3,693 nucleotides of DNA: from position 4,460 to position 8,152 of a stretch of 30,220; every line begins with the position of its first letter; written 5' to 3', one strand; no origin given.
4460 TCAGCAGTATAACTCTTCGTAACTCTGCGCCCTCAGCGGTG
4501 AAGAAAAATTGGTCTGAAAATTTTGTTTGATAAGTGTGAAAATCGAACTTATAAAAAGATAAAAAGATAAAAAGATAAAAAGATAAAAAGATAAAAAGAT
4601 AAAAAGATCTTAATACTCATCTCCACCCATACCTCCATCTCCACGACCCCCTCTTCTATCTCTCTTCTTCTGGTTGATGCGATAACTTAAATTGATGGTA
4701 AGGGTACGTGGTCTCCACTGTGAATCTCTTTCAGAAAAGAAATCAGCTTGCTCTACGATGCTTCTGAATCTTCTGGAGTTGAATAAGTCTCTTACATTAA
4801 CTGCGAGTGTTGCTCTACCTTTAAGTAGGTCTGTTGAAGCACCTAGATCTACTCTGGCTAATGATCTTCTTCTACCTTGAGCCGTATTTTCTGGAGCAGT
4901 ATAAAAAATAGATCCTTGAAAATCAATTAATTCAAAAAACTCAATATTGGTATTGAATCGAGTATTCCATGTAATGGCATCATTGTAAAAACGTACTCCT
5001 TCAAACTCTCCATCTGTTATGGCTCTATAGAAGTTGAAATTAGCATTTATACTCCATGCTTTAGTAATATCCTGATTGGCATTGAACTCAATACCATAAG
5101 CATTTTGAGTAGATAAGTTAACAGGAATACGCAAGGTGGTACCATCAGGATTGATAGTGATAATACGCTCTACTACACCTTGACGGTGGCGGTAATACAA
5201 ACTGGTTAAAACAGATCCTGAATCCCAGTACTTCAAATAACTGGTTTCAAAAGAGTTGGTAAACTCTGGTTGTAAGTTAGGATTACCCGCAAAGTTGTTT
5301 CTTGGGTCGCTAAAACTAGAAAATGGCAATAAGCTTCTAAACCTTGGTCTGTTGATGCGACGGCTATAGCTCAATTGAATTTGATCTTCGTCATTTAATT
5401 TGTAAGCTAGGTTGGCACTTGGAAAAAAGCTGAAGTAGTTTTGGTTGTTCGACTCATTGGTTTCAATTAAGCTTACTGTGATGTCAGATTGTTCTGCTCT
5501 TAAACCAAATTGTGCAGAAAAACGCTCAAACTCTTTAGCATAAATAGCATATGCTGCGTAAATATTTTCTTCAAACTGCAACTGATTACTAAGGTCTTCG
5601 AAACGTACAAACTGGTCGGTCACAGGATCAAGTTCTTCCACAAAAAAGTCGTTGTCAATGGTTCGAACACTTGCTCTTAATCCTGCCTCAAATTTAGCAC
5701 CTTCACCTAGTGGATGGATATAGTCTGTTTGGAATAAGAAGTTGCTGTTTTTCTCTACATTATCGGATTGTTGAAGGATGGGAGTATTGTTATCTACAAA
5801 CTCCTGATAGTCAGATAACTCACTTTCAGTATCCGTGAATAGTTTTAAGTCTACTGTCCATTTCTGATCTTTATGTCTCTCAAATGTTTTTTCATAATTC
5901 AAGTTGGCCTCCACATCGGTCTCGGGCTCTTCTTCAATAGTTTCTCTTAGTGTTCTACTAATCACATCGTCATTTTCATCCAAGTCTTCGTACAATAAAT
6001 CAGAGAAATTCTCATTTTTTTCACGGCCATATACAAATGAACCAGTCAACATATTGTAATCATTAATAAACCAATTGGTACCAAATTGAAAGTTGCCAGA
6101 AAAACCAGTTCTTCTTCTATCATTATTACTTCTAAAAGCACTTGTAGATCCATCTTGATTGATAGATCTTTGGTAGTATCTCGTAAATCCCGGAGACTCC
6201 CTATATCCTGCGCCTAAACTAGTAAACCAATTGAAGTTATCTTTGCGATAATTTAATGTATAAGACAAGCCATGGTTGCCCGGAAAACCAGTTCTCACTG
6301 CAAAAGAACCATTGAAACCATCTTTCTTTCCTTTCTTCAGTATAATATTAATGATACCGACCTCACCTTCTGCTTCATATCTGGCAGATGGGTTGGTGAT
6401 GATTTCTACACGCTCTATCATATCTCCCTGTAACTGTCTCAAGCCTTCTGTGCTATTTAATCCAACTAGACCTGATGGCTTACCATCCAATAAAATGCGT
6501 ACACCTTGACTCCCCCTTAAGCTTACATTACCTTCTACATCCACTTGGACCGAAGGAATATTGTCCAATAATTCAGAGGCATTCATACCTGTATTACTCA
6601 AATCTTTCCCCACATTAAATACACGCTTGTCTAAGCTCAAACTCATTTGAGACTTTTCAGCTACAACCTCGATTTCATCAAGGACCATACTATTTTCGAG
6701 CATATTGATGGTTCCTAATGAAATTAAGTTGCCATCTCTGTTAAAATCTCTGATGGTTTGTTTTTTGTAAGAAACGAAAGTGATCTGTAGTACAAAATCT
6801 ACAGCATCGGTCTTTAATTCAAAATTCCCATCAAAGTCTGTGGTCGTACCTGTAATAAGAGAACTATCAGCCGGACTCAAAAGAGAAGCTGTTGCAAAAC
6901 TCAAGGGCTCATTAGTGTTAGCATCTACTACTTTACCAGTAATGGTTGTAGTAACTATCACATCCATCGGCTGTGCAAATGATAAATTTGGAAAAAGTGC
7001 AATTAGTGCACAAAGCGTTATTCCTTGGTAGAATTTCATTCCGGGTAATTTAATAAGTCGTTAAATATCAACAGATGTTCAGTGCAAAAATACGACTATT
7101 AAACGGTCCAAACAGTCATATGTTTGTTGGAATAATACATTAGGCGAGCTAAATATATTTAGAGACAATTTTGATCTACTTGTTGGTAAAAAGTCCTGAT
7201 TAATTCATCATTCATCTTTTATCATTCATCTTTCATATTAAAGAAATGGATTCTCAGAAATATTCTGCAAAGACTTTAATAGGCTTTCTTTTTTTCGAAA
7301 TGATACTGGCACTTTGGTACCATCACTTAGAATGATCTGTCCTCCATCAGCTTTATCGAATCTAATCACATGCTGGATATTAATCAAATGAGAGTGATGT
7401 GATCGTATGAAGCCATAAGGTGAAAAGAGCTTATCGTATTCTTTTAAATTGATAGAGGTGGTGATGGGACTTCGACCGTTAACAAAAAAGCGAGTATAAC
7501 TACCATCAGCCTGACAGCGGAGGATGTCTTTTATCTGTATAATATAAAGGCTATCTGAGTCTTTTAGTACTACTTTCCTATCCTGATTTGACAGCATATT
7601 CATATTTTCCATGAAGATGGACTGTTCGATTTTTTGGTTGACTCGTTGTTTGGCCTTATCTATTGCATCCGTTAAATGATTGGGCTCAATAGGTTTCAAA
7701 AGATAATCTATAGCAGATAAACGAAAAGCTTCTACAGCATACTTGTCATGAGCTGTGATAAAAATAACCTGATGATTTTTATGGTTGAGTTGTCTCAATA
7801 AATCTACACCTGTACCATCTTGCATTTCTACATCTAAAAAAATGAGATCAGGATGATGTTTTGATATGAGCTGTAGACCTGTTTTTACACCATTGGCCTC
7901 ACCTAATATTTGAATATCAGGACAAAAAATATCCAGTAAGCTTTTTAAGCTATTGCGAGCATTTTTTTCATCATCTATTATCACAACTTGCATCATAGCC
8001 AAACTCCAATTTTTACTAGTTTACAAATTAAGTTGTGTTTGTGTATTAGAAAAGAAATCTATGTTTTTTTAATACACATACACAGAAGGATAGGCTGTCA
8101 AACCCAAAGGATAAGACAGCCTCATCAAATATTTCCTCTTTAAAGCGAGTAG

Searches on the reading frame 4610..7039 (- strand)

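Call 32: search_protein_families(library=pfam, proteins=[window:4610-7039:-], max_evalue=0.001)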
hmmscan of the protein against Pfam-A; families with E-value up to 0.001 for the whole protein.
window:4610-7039:- (809 aa): 5 families
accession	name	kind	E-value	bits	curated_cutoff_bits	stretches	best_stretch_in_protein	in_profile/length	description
PF14905.12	OMP_b-brl_3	-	2e-107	360.2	27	1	389-786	5-408/408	Outer membrane protein beta-barrel family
PF00593.30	TonB_dep_Rec_b-barrel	-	1.6e-25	91.3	27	1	324-750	3-434/436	TonB dependent receptor-like, beta-barrel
PF13715.12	CarbopepD_reg_2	-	1.8e-11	44.3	32.2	1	33-99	1-63/88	CarboxypepD_reg-like domain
PF13620.12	CarboxypepD_reg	-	1.3e-07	32.2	32.3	1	32-99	1-67/82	Carboxypeptidase regulatory-like domain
PF07715.20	Plug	-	1.8e-07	32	23.9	1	151-224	22-102/107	TonB-dependent Receptor Plug Domain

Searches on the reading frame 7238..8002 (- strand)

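Call 32: search_protein_families(library=pfam, proteins=[window:7238-8002:-], max_evalue=0.001)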
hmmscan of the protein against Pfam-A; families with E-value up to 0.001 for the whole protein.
window:7238-8002:- (254 aa): 2 families
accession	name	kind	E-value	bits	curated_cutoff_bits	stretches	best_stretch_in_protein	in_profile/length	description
PF00072.30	Response_reg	-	1.2e-22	80.5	30.2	1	6-114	1-110/111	Response regulator receiver domain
PF04397.21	LytTR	-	2.6e-16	60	22.6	1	151-245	2-97/98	LytTr DNA-binding domain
